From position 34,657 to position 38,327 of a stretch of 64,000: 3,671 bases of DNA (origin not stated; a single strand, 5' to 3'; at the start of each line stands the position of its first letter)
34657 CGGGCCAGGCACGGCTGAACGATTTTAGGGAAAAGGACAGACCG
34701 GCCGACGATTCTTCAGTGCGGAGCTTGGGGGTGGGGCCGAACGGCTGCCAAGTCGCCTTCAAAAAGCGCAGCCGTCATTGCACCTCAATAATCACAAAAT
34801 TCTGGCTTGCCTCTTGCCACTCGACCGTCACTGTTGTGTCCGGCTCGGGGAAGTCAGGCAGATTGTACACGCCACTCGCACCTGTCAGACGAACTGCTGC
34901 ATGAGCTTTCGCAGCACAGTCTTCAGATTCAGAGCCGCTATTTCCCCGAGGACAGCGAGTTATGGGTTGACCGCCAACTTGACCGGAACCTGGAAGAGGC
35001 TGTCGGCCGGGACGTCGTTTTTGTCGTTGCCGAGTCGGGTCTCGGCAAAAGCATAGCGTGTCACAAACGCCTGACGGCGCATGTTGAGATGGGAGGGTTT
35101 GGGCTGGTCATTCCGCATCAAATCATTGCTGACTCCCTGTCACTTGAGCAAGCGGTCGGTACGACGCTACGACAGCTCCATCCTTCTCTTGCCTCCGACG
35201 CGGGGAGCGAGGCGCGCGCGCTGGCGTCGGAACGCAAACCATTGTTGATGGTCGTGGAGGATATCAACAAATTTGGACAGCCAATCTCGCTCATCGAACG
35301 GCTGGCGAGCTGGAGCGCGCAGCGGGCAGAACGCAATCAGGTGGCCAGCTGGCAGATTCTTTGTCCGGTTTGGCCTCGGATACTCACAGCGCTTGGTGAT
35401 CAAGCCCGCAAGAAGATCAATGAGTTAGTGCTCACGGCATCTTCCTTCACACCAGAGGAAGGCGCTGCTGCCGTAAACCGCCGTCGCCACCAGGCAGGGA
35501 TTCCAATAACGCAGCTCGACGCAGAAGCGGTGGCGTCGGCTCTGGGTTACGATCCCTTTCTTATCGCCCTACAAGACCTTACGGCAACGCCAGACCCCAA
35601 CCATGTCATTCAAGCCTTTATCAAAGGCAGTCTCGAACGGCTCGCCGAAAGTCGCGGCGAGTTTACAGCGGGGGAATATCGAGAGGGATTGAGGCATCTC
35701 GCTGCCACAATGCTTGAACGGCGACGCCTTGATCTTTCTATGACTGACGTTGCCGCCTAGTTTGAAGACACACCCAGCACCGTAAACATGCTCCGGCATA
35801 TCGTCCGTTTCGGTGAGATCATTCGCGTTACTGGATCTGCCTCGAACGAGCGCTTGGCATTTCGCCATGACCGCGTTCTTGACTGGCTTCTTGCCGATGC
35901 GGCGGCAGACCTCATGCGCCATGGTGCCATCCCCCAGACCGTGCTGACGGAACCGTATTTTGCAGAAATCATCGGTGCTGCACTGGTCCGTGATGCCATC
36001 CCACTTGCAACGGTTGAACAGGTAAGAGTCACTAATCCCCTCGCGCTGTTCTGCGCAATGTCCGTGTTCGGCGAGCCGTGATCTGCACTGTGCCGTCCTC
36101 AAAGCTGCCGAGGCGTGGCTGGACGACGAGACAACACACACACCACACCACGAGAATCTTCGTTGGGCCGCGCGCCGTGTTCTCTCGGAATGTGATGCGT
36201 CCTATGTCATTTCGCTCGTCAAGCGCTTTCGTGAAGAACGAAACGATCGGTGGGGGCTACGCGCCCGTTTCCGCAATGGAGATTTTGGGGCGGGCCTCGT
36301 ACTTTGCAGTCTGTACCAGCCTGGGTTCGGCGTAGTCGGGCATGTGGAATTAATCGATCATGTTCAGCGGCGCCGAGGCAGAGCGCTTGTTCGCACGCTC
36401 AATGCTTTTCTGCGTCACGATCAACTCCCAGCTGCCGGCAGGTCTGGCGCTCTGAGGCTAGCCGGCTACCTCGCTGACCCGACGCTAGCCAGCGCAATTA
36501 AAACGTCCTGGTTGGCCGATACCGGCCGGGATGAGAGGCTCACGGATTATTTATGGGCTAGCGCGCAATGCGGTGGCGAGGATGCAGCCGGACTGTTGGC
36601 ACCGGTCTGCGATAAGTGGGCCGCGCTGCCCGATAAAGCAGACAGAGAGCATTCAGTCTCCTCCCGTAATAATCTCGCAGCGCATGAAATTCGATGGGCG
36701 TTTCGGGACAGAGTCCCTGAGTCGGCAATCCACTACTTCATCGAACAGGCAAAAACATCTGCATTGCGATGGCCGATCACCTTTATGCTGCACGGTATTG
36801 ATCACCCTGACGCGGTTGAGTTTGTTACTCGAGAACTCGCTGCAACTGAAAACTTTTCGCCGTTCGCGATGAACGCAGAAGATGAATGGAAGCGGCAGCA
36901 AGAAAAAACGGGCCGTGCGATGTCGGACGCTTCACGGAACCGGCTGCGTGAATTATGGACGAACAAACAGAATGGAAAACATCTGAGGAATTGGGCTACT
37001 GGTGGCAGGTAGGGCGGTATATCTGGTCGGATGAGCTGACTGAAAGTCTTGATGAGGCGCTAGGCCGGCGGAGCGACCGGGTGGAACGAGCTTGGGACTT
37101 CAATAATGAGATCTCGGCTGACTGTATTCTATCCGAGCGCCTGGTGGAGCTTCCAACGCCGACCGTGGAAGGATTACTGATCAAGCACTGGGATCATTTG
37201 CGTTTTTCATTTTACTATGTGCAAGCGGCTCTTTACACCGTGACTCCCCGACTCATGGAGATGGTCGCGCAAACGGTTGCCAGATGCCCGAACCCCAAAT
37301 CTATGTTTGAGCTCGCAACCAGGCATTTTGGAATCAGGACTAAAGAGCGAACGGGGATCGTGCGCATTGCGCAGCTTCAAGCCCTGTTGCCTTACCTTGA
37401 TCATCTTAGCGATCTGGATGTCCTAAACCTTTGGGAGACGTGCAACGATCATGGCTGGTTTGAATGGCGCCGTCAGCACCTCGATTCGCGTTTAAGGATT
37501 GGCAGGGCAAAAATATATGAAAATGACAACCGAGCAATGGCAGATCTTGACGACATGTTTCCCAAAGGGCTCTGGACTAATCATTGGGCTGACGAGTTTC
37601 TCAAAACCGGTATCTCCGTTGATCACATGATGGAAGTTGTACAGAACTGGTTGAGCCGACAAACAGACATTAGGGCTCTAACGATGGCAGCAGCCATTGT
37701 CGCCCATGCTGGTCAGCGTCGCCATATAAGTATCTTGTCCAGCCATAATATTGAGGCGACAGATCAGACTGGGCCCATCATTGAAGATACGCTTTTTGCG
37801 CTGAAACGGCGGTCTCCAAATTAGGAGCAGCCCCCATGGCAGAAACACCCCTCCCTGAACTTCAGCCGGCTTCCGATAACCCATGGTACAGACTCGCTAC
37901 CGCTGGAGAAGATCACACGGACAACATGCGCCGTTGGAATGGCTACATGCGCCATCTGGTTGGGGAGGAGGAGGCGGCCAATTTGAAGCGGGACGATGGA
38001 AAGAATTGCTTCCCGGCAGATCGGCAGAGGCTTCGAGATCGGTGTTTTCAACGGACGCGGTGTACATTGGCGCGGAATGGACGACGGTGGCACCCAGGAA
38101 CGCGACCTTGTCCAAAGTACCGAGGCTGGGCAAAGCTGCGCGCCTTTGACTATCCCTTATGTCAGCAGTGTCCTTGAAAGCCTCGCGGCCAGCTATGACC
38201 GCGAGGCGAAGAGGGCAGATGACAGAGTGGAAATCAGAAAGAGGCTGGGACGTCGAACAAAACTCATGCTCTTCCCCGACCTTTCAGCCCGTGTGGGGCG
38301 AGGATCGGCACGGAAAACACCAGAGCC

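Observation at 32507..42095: Accessory/defence island anchored at tRNA-Leu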

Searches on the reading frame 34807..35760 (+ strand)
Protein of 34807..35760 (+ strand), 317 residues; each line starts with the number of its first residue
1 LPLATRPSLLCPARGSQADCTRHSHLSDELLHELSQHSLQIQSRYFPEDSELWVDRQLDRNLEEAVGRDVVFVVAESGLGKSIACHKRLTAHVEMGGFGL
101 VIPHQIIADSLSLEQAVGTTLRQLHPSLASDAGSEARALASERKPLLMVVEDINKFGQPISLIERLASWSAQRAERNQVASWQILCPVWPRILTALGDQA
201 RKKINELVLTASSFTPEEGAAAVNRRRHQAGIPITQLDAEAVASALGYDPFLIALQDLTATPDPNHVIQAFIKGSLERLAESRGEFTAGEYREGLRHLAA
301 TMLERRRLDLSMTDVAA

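Call 5: search_protein_families(library=pfam, proteins=[window:34807-35760:+], max_evalue=0.01)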
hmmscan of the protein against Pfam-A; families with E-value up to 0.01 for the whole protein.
window:34807-35760:+ (317 aa): 1 family
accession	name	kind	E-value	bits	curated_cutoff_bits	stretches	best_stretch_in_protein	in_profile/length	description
PF13401.12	AAA_22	-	0.0092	16.7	27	0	68-146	5-72/130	AAA domain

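Call 10: search_protein_families(library=padloc, proteins=[window:34807-35760:+], max_evalue=0.01)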
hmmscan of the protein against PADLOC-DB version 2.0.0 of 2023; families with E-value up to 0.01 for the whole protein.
window:34807-35760:+ (317 aa): 0 families

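Call 99: predict_structure(alignment_id=A3)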
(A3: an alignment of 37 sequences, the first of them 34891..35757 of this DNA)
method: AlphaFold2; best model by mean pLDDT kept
length: 289 residues; sequences in the alignment: 37
mean_pLDDT: 91.2   pTM: 0.85
mean pLDDT of the five models: 91.2, 91.0, 89.6, 89.1, 87.7
residues with pLDDT >= 90: 225; 70-90: 56; 50-70: 8; < 50: 0
segments of 3 or more residues with pLDDT < 50: none
pLDDT, mean of each block of 10 residues (from residue 1): 93 78 89 92 94 93 94 95 95 96 92 91 86 94 76 89 92 92 95 96 96 96 92 90 92 94 94 90 76
secondary structure, 60 per line:
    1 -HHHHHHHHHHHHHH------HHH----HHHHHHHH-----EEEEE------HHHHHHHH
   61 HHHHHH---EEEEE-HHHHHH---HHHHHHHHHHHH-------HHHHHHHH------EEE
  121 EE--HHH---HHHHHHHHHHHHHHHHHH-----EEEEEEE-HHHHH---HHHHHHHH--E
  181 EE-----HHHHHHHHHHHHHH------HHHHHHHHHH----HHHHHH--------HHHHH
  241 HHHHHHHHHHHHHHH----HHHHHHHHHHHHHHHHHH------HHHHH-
elements in order: H2-15 H29-36 E42-46 H53-66 E70-74 H76-81 H85-96 H104-111 E118-122 H131-148 E154-160 H162-166 H170-177 E180-182 H188-201 H208-217 H222-227 H236-255 H260-277 H284-288

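Call 101: fold_search(model_id=the predicted structure, library=pdb)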
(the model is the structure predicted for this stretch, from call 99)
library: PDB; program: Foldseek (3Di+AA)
matches with E <= 10: 1787; with E <= 0.001: 381
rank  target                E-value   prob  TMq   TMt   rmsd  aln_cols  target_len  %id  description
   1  7jgr_A                2.1e-06  1.00  0.41  0.32  12.1       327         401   12  Structure of Drosophila ORC bound to DNA (84 bp) and Cdc6 (released 2020-09-09)
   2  7tjh_D                3.4e-06  1.00  0.41  0.31  13.9       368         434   12  S. cerevisiae ORC bound to 84 bp ARS1 DNA and Cdc6 (state 1) with flexible Orc6 N-terminal domain (released 2022-10-05)
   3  8bv3_A                4.2e-06  1.00  0.42  0.49   7.8       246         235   13  Bacillus subtilis DnaA domain III structure (released 2023-12-13)
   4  2qen                  5.8e-06  1.00  0.51  0.43   6.7       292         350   12  The walker-type atpase paby2304 of pyrococcus abyssi (released 2008-07-01)
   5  7tji_D                6.9e-06  1.00  0.43  0.32  13.9       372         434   13  S. cerevisiae ORC bound to 84 bp ARS1 DNA and Cdc6 (state 2) with flexible Orc6 N-terminal domain (released 2022-10-05)
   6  7tjj_D                8.5e-06  1.00  0.44  0.32  13.9       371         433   12  S. cerevisiae ORC bound to 84 bp ARS1 DNA and Cdc6 (state 1) with docked Orc6 N-terminal domain (released 2022-10-05)
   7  6wgg_A                9.0e-06  1.00  0.38  0.28  13.8       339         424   10  Atomic model of pre-insertion mutant OCCM-DNA complex(ORC-Cdc6-Cdt1-Mcm2-7 with Mcm6 WHD truncation) (released 2020-07-15)
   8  6wgi_A                1.1e-05  1.00  0.38  0.28  13.8       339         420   10  Atomic model of the mutant OCCM (ORC-Cdc6-Cdt1-Mcm2-7 with Mcm6 WHD truncation) loaded on DNA at 10.5 A resolution (released 2020-07-15)
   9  2z4r_A                1.3e-05  1.00  0.40  0.46   8.3       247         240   13  Crystal structure of domain III from the Thermotoga maritima replication initiation protein DnaA (released 2008-02-19)
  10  5v8f_A                1.5e-05  1.00  0.36  0.26  12.9       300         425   11  Structural basis of MCM2-7 replicative helicase loading by ORC-Cdc6 and Cdt1 (released 2017-05-10)
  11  1in5                  1.7e-05  1.00  0.40  0.39   8.6       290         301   16  THERMOGOTA MARITIMA RUVB A156S MUTANT (released 2001-08-08)
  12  5zr1_D                1.9e-05  1.00  0.44  0.32  10.7       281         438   13  Saccharomyces Cerevisiae Origin Recognition Complex Bound to a 72-bp Origin DNA containing ACS and B1 element (released 2018-07-11)
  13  1fnn_A                2.0e-05  1.00  0.43  0.35   9.1       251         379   15  CRYSTAL STRUCTURE OF CDC6P FROM PYROBACULUM AEROPHILUM (released 2000-10-04)
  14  8btg_C                2.0e-05  1.00  0.40  0.36  12.7       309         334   12  Cryo-EM structure of the bacterial replication origin opening basal unwinding system (released 2024-02-14)
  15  9e8k_F                2.2e-05  1.00  0.37  0.31  10.9       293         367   14  Nub1/Fat10-processing human 26S proteasome with Rpt6 at top of spiral staircase (AAA+ motor locally refined) (released 2024-12-04)
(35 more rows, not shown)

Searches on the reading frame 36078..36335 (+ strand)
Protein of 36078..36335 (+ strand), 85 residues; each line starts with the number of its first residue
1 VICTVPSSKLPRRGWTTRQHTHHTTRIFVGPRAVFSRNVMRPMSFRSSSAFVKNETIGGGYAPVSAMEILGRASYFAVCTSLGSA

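Call 8: search_protein_families(library=pfam, proteins=[window:36078-36335:+], max_evalue=1)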
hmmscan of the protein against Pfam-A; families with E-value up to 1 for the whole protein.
window:36078-36335:+ (85 aa): 0 families

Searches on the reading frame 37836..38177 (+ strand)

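Call 45: search_protein_families(library=pfam, proteins=[window:37836-38177:+], max_evalue=1)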
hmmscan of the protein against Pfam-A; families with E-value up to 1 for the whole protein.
window:37836-38177:+ (113 aa): 1 family
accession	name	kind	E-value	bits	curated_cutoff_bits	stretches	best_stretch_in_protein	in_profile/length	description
PF00569.23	ZZ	-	0.34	11.2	21.4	1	98-112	20-34/45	Zinc finger, ZZ type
